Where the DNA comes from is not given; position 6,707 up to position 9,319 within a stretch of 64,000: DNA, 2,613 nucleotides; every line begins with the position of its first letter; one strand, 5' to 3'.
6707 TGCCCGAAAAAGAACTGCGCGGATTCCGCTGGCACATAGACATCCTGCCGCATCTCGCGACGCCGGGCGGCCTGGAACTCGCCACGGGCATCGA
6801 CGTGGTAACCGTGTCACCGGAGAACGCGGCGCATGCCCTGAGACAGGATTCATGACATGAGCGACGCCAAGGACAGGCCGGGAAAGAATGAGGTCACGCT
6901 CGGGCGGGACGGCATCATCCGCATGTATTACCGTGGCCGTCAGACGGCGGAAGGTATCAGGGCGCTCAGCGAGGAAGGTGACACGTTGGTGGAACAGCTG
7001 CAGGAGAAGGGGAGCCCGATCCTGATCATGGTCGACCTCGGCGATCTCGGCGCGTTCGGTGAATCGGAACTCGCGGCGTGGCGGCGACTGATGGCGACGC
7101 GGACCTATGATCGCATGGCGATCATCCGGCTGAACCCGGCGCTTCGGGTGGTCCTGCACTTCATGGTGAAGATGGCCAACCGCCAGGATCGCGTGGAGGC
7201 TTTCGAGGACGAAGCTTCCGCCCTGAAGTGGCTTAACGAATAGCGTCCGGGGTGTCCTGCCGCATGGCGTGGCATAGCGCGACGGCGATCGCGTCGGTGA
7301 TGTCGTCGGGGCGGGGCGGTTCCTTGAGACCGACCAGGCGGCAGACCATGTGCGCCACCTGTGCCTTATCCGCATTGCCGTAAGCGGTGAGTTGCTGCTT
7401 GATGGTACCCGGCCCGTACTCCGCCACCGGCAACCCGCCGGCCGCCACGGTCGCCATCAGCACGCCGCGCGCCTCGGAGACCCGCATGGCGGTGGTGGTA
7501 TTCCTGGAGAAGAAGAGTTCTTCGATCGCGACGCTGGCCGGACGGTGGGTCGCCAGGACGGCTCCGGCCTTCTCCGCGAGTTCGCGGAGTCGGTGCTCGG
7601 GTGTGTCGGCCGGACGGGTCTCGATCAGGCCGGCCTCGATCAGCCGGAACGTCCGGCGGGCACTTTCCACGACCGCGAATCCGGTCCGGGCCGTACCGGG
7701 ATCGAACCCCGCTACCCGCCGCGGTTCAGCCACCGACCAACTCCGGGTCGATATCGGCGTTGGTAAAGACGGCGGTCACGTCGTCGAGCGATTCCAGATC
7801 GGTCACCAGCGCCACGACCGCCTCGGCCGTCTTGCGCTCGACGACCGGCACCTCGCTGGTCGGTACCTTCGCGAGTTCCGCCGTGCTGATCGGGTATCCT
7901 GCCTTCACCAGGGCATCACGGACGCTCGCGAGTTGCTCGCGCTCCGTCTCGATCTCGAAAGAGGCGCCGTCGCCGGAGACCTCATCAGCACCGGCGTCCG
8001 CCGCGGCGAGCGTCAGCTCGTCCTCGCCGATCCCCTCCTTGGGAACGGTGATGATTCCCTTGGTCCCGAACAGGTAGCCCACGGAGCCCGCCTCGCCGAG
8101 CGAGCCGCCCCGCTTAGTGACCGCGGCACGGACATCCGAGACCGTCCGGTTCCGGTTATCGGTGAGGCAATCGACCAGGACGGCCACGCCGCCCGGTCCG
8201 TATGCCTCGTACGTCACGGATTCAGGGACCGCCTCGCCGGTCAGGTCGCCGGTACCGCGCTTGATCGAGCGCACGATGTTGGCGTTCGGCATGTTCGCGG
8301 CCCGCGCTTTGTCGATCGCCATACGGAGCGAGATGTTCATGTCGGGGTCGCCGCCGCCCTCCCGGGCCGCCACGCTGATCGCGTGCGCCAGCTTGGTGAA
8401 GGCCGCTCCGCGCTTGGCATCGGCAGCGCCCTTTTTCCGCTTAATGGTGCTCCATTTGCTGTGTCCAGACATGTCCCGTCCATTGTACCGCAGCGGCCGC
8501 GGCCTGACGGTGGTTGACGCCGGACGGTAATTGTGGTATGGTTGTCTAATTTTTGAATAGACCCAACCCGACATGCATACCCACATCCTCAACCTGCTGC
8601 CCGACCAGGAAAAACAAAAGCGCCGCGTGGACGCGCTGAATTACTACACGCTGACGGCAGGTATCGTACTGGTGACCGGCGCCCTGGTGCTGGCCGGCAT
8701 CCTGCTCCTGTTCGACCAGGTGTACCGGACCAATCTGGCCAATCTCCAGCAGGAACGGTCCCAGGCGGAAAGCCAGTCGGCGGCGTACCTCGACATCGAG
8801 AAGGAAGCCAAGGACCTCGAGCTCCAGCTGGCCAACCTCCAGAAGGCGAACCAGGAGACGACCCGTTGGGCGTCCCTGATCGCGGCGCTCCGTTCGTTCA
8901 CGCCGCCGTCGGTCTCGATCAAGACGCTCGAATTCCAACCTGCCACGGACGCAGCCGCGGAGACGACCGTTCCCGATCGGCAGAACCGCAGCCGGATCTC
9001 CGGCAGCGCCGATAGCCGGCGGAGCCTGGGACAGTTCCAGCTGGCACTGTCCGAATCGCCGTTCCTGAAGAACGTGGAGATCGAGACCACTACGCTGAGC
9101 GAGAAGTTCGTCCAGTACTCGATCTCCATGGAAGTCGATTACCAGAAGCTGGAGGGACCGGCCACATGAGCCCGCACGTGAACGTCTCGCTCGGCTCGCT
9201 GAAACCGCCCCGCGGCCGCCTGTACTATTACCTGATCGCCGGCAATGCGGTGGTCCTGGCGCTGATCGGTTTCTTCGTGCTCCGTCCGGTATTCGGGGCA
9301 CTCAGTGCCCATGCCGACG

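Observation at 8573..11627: Orphan PilN/PilO-like pair fused to an Arg-rich polytopic membrane protein gene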

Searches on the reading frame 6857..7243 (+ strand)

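Call 61: search_protein_families(library=pfam, proteins=[window:6857-7243:+], max_evalue=0.001)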
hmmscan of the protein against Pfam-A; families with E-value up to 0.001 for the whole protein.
window:6857-7243:+ (128 aa): 2 families
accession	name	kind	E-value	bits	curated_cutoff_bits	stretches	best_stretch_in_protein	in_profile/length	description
PF11964.13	SpoIIAA-like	-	3.6e-06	28.1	25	1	20-126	1-105/106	SpoIIAA-like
PF25056.1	DUF7793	-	0.00081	19.8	26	1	85-128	68-111/113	Domain of unknown function (DUF7793)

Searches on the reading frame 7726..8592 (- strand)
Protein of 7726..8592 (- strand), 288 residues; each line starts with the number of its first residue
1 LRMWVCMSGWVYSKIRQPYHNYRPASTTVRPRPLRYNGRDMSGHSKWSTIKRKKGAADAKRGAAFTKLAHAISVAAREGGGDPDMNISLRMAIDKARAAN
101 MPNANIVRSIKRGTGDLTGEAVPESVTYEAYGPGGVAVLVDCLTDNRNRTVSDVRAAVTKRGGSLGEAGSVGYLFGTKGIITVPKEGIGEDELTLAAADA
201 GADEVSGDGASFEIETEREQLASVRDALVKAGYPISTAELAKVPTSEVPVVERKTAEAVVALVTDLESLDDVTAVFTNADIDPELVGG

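Call 3: search_protein_families(library=pfam, proteins=[window:7726-8592:-], max_evalue=1)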
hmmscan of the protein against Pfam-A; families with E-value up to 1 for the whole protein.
window:7726-8592:- (288 aa): 2 families
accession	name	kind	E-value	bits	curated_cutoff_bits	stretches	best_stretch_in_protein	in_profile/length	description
PF01709.26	Transcrip_reg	-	2.1e-50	171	27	1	124-279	2-160/160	TACO1/YebC second and third domain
PF20772.2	TACO1_YebC_N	-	1.6e-30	105.8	36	1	45-115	1-72/73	TACO1/YebC protein N-terminal domain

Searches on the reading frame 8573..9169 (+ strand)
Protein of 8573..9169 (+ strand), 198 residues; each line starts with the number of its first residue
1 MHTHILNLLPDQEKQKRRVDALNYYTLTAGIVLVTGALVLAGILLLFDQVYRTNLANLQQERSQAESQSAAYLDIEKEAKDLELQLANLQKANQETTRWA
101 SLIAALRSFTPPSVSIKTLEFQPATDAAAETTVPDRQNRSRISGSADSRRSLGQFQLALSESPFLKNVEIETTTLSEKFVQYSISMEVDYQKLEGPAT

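Call 3: search_protein_families(library=pfam, proteins=[window:8573-9169:+], max_evalue=1)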
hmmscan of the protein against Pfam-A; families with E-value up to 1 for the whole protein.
window:8573-9169:+ (198 aa): 5 families
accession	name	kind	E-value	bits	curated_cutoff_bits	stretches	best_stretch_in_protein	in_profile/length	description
PF05137.18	PilN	-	1.8e-07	31.5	22.8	1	102-187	2-77/78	Fimbrial assembly protein (PilN)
PF13863.11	DUF4200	-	0.0022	18.7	29.7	1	45-96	48-99/119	Domain of unknown function (DUF4200)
PF07281.17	INSIG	-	0.1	12.6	28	1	4-127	15-116/211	Insulin-induced protein (INSIG)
PF02465.23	FliD_N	-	0.88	10.7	24.8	0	49-95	14-60/97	Flagellar hook-associated protein 2 N-terminus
PF15709.10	DUF4670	-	0.93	9.2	27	1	49-92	425-466/521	Domain of unknown function (DUF4670)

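Call 4: search_protein_families(library=ncbifam, proteins=[window:8573-9169:+], max_evalue=1)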
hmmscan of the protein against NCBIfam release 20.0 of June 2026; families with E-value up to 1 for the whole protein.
window:8573-9169:+ (198 aa): 1 family
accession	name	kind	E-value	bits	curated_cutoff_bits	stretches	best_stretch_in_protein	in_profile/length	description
NF045709.1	Amuc_1101_fam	equivalog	3.9e-07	29.3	650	1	6-151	357-501/608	Amuc_1101 family PilM-like pilus complex protein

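Call 52: find_homologous_proteins(query=window:8573-9166:+, max_evalue=0.001)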
Query window:8573-9166:+ (198 aa): 22 proteins with E <= 0.001 among 807 candidates.
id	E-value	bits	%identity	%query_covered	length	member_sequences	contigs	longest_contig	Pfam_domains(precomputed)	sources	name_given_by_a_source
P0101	2.7e-116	403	97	100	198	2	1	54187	PF05137.19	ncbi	-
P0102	1.5e-102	359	88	100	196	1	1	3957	PF05137.19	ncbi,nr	ncbi:MAG: PilN domain-containing protein [bacterium]|nr:PilN domain-containing protein [bacterium]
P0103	4.4e-82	292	72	100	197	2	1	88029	PF05137.19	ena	-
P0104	5.8e-70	252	63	99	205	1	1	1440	PF05137.19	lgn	-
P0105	4.9e-65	236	62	98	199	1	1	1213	PF05137.19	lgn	-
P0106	9.4e-63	229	58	98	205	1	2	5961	PF05137.19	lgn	-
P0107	2.0e-62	228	60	98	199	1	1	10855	PF05137.19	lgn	-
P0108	1.4e-60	222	56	98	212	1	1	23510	PF05137.19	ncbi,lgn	ncbi:MAG: PilN domain-containing protein [Patescibacteria group bacterium]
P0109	4.0e-60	220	57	98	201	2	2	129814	PF05137.19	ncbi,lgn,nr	ncbi:MAG: PilN domain-containing protein [bacterium]|nr:PilN domain-containing protein [bacterium] M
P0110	1.9e-59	218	57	97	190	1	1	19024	PF05137.19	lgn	-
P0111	3.4e-57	211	52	96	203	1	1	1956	PF05137.19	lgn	-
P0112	5.5e-57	210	57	97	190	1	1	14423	PF05137.19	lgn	-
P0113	5.2e-56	207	53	97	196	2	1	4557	PF05137.19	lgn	-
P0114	1.9e-54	202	52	97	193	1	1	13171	PF05137.19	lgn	-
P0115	5.2e-54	201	52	97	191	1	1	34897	PF05137.19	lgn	-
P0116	1.2e-53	199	51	99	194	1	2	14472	PF05137.19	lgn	-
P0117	1.4e-52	196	49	97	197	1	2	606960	PF05137.19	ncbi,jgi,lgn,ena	-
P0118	1.0e-51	193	52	96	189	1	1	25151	PF05137.19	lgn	-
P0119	1.3e-50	190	52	97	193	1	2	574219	PF05137.19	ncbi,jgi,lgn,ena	-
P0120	1.2e-49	186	50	97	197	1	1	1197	PF05137.19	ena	-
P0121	2.5e-48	182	46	97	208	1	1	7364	PF05137.19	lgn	-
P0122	3.7e-40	155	43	98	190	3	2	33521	PF05137.19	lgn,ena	-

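Call 53: find_encoding_contigs(protein=P0122, flank=6000, max_places=1)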
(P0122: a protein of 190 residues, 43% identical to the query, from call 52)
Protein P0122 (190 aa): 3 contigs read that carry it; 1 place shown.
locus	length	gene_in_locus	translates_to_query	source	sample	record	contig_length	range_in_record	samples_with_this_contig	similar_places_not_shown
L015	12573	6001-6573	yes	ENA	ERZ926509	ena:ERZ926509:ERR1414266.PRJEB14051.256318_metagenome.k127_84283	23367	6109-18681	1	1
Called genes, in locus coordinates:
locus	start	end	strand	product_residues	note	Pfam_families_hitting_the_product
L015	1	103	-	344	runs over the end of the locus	PF13439:Glyco_transf_4, PF13579:Glyco_trans_4_4 (faint), PF13692:Glyco_trans_1_4, PF00534:Glycos_transf_1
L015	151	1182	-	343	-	PF13439:Glyco_transf_4, PF20706:GT4-conflict (faint), PF00534:Glycos_transf_1, PF13692:Glyco_trans_1_4, PF13524:Glyco_trans_1_2 (weak)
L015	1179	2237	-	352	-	PF13439:Glyco_transf_4, PF13579:Glyco_trans_4_4, PF20706:GT4-conflict (faint), PF00534:Glycos_transf_1, PF13692:Glyco_trans_1_4, PF13524:Glyco_trans_1_2 (weak)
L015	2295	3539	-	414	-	PF13439:Glyco_transf_4, PF13477:Glyco_trans_4_2, PF13579:Glyco_trans_4_4, PF20706:GT4-conflict, PF00534:Glycos_transf_1, PF13692:Glyco_trans_1_4, PF13524:Glyco_trans_1_2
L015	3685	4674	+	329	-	PF01087:GalP_UDP_transf, PF16285:DUF4931_N (weak), PF16268:DUF4921 (weak), PF02744:GalP_UDP_tr_C, PF01230:HIT (weak)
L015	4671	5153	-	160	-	PF02075:RuvC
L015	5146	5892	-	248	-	PF20772:TACO1_YebC_N, PF01709:Transcrip_reg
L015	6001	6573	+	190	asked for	PF05137:PilN (weak)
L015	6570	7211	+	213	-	PF04350:PilO (faint)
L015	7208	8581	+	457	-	-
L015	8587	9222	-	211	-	-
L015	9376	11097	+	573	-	PF01551:Peptidase_M23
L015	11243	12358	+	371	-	PF12704:MacB_PCD, PF02687:FtsX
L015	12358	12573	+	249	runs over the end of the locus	PF00005:ABC_tran, PF02463:SMC_N, PF13304:AAA_21 (faint)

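Call 54: find_encoding_contigs(protein=P0119, flank=6000, max_places=1)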
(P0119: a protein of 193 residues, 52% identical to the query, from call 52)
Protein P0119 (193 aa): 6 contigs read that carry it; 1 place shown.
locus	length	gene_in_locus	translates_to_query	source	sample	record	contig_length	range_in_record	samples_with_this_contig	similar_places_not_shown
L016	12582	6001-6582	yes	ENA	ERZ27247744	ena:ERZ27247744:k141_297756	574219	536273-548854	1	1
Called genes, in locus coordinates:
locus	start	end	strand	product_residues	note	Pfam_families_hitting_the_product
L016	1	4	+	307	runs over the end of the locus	PF13439:Glyco_transf_4 (weak), PF00534:Glycos_transf_1, PF13692:Glyco_trans_1_4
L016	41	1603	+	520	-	PF08323:Glyco_transf_5, PF13439:Glyco_transf_4 (weak), PF13579:Glyco_trans_4_4 (weak), PF20706:GT4-conflict, PF00534:Glycos_transf_1, PF13692:Glyco_trans_1_4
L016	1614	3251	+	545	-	PF00343:Phosphorylase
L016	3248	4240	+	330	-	PF01087:GalP_UDP_transf, PF02744:GalP_UDP_tr_C (faint), PF01230:HIT (faint), PF16268:DUF4921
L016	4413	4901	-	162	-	PF02075:RuvC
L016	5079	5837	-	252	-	PF20772:TACO1_YebC_N, PF01709:Transcrip_reg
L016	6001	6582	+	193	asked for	PF05137:PilN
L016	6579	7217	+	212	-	PF04350:PilO (weak)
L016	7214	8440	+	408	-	-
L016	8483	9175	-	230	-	-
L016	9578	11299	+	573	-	PF01551:Peptidase_M23, PF16158:N_BRCA1_IG (faint)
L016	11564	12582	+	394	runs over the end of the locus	PF12704:MacB_PCD, PF02687:FtsX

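Call 66: predict_structure(alignment_id=A5)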
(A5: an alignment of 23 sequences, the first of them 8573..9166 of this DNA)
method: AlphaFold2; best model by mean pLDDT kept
length: 198 residues; sequences in the alignment: 23
mean_pLDDT: 67.0   pTM: 0.36
mean pLDDT of the five models: 67.0, 62.5, 61.9, 61.3, 53.1
residues with pLDDT >= 90: 1; 70-90: 83; 50-70: 92; < 50: 22
segments of 3 or more residues with pLDDT < 50: 1-4, 125-137, 194-198
pLDDT, mean of each block of 10 residues (from residue 1): 52 67 79 88 85 79 64 61 61 64 66 68 46 46 76 74 70 70 72 46
secondary structure, 60 per line:
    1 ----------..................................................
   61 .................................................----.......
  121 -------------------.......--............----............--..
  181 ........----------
elements in order: H11-109 E114-120 E140-146 H149-160 E165-176 E179-188

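Call 68: fold_search(model_id=the predicted structure, library=pdb)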
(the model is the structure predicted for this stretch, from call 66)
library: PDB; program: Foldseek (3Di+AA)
matches with E <= 10: 1089; with E <= 0.001: 1
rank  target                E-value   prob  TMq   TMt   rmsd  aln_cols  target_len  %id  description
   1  5hl8_A                3.6e-04  1.00  0.33  0.73   2.7        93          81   19  1.93 Angstrom resolution crystal structure of a pullulanase-specific type II secretion system integral cytoplasmic mem (released 2016-01-27)
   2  4bhq_B                1.3e-03  1.00  0.30  0.50   6.6       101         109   23  Structure of the periplasmic domain of the PilN type IV pilus biogenesis protein from Thermus thermophilus (released 2013-11-20)
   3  5n7l                  1.7e-03  1.00  0.34  0.77   1.9        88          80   17  Crystal structure of the periplasmic domain of XcpY, tI crystal form. (released 2018-03-14)
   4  6ghu_A                1.9e-03  1.00  0.31  0.72   2.4        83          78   18  Crystal structure of the periplasmic domain of XcpY, oP crystal form. (released 2018-11-21)
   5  2w7v_A                3.7e-03  1.00  0.33  0.72   3.1        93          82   17  periplasmic domain of EpsL from Vibrio parahaemolyticus (released 2010-03-31)
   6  5hl8_C                5.0e-03  1.00  0.32  0.72   2.7        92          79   17  1.93 Angstrom resolution crystal structure of a pullulanase-specific type II secretion system integral cytoplasmic mem (released 2016-01-27)
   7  4bhq_A                5.0e-03  1.00  0.30  0.52   6.3       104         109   22  Structure of the periplasmic domain of the PilN type IV pilus biogenesis protein from Thermus thermophilus (released 2013-11-20)
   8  8a9w                  1.0e-02  1.00  0.29  0.68   3.7        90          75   20  Crystal structure of PulL C-ter domain (released 2023-01-11)
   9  5uvr                  1.3e-02  1.00  0.30  0.54   4.9        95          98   17  The core region of PilO from the type IV pilus system of Pseudomonas aeruginosa (released 2018-02-21)
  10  3nvr_B                3.2e-02  0.98  0.23  0.25   4.7        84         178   14  Modulating Heme Redox Potential Through Protein-Induced Porphyrin Distortion (released 2010-09-08)
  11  6lad_A                3.2e-02  0.98  0.29  0.29   6.6        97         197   12  Crystal structure of Amuc_1100 from Akkermansia muciniphila (released 2020-08-05)
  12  2rjz_A                4.0e-02  0.97  0.29  0.41   6.0       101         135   15  Crystal structure of the type 4 fimbrial biogenesis protein PilO from Pseudomonas aeruginosa (released 2007-11-06)
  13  6kny_A                5.1e-02  0.85  0.27  0.30   7.3       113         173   18  Structure of Amuc_1100 without transmembrane region from Akkermansia muciniphila (released 2020-04-15)
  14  1u55_B                5.5e-02  0.98  0.25  0.26   5.9        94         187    8  Crystal structure of an oxygen binding H-NOX domain related to soluble guanylate cyclases (oxygen complex) (released 2004-08-31)
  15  3lah_A                5.8e-02  0.92  0.21  0.22   6.7        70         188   10  Structural insights into the molecular mechanism of H-NOX activation (released 2010-03-16)
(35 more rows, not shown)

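Call 83: search_protein_families(library=padloc, proteins=[window:8573-9169:+], max_evalue=0.01)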
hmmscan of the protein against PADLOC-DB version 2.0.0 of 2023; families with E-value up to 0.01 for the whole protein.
window:8573-9169:+ (198 aa): 0 families

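Call 84: search_protein_families(library=phrogs, proteins=[window:8573-9169:+], max_evalue=0.01)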
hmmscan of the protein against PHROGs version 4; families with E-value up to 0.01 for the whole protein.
window:8573-9169:+ (198 aa): 0 families
